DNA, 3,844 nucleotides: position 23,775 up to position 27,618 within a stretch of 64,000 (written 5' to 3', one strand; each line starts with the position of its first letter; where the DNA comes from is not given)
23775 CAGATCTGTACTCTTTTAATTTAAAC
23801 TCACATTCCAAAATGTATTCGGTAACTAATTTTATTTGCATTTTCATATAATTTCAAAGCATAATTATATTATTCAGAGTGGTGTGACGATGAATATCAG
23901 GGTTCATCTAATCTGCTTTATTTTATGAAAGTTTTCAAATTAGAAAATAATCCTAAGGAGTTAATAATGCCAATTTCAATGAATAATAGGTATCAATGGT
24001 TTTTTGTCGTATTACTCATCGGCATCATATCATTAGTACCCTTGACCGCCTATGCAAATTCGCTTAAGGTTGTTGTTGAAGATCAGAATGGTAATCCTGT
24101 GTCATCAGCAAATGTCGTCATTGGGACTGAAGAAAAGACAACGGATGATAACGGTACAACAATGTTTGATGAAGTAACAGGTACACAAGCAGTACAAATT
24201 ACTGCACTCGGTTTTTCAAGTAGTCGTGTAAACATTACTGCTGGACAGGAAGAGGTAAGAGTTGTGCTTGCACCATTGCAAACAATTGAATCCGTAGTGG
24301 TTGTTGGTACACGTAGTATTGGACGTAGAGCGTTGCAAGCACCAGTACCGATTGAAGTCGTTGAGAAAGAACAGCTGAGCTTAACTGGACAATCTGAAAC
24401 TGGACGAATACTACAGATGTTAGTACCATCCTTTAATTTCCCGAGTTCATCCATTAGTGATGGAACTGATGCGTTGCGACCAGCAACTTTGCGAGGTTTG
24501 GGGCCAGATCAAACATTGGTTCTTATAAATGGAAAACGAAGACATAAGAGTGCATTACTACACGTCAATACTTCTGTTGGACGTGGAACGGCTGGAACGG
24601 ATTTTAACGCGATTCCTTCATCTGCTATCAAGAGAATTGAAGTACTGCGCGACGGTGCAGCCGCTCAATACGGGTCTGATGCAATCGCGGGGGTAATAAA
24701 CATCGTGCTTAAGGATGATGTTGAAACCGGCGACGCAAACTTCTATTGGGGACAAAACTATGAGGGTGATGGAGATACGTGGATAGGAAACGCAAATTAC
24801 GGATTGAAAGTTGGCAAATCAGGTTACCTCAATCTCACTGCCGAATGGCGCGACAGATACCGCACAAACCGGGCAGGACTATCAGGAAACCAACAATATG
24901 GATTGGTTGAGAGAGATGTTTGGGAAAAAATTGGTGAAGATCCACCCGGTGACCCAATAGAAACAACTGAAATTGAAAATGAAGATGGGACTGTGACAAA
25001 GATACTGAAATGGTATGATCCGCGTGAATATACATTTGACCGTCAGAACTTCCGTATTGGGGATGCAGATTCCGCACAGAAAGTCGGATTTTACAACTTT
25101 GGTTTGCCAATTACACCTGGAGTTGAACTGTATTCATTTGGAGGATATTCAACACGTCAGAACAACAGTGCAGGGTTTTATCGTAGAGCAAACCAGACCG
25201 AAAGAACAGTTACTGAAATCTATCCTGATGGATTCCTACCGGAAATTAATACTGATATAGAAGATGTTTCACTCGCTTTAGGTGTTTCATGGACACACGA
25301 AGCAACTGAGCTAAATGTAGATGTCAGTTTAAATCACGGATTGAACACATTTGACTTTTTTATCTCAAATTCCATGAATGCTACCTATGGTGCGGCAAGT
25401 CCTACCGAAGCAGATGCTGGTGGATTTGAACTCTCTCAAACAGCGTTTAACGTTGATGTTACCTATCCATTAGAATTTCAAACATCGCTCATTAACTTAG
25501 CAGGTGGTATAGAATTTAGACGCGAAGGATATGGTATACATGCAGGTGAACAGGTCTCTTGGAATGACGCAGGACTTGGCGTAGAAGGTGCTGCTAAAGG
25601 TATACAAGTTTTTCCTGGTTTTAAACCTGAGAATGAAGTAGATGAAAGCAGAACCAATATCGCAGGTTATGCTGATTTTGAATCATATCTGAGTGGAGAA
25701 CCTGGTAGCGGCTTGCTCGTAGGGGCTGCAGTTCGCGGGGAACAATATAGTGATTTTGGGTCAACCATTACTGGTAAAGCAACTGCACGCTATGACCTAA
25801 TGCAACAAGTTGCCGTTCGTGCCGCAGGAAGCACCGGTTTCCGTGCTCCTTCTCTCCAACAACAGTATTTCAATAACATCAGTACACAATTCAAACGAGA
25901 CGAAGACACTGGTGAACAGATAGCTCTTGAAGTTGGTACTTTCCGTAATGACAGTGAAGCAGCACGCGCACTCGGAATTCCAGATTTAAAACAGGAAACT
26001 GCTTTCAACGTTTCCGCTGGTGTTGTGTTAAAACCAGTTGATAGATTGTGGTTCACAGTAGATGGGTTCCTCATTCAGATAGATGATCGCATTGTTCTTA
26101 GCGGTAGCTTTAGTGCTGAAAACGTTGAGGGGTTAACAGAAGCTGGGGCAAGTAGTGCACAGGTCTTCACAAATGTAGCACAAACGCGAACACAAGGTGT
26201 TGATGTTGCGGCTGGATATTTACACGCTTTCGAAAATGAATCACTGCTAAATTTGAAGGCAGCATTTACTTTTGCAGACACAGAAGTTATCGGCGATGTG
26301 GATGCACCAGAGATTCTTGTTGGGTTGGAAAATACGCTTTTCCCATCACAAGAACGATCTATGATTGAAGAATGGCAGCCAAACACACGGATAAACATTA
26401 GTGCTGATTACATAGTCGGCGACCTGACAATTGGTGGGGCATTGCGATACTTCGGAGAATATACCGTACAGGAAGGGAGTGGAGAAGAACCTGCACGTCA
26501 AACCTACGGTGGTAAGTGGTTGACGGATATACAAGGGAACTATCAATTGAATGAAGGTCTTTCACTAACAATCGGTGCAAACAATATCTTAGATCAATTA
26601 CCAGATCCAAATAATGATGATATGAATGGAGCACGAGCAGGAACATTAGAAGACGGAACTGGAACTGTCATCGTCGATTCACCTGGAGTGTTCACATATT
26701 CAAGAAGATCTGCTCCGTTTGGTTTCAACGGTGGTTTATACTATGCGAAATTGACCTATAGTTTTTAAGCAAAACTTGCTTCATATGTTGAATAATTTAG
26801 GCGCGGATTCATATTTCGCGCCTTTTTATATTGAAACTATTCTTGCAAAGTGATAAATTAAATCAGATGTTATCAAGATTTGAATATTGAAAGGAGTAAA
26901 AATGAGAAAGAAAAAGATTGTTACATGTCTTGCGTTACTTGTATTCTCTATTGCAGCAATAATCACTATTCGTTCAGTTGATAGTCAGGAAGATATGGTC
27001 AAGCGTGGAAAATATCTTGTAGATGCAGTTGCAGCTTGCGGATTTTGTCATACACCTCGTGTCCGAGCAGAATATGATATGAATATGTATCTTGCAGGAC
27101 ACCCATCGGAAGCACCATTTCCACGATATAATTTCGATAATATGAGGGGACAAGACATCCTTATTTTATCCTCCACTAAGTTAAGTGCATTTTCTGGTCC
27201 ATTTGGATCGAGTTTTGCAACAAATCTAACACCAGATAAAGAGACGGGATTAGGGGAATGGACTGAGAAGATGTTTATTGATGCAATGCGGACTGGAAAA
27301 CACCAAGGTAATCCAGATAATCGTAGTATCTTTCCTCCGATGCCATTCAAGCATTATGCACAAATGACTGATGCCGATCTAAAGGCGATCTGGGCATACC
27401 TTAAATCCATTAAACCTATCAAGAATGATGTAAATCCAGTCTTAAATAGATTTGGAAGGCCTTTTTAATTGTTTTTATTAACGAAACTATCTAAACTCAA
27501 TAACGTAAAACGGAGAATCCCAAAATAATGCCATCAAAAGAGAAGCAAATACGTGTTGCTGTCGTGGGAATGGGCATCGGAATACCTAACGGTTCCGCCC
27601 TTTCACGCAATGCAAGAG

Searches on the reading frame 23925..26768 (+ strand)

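Call 26: search_protein_families(library=pfam, proteins=[window:23925-26768:+], max_evalue=0.001)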
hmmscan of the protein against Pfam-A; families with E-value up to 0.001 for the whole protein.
window:23925-26768:+ (947 aa): 4 families
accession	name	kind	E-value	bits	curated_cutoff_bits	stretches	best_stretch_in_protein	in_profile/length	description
PF00593.30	TonB_dep_Rec_b-barrel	-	8.9e-37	128.4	27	1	402-888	18-436/436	TonB dependent receptor-like, beta-barrel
PF07715.20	Plug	-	1.4e-19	71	23.9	1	138-257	4-107/107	TonB-dependent Receptor Plug Domain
PF13620.12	CarboxypepD_reg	-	1.9e-06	28.5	32.3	1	47-110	2-75/82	Carboxypeptidase regulatory-like domain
PF13715.12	CarbopepD_reg_2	-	0.0004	20.8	32.2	1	50-126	5-88/88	CarboxypepD_reg-like domain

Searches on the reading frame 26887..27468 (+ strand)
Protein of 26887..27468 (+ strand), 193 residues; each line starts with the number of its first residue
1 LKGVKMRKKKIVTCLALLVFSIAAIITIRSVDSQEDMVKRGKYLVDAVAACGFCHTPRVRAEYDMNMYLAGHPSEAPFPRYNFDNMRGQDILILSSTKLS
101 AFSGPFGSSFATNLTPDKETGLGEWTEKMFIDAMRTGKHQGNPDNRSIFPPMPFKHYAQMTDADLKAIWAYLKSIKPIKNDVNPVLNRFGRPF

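Call 26: search_protein_families(library=pfam, proteins=[window:26887-27468:+], max_evalue=0.001)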
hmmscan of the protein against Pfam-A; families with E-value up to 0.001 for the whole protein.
window:26887-27468:+ (193 aa): 2 families
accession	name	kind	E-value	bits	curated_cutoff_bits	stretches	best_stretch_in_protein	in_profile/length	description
PF00034.26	Cytochrom_C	-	6.7e-06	27.8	21.3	1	39-175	2-89/90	Cytochrome c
PF13442.11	Cytochrome_CBB3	-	0.00049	20.8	27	0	124-172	31-68/68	Cytochrome C oxidase, cbb3-type, subunit III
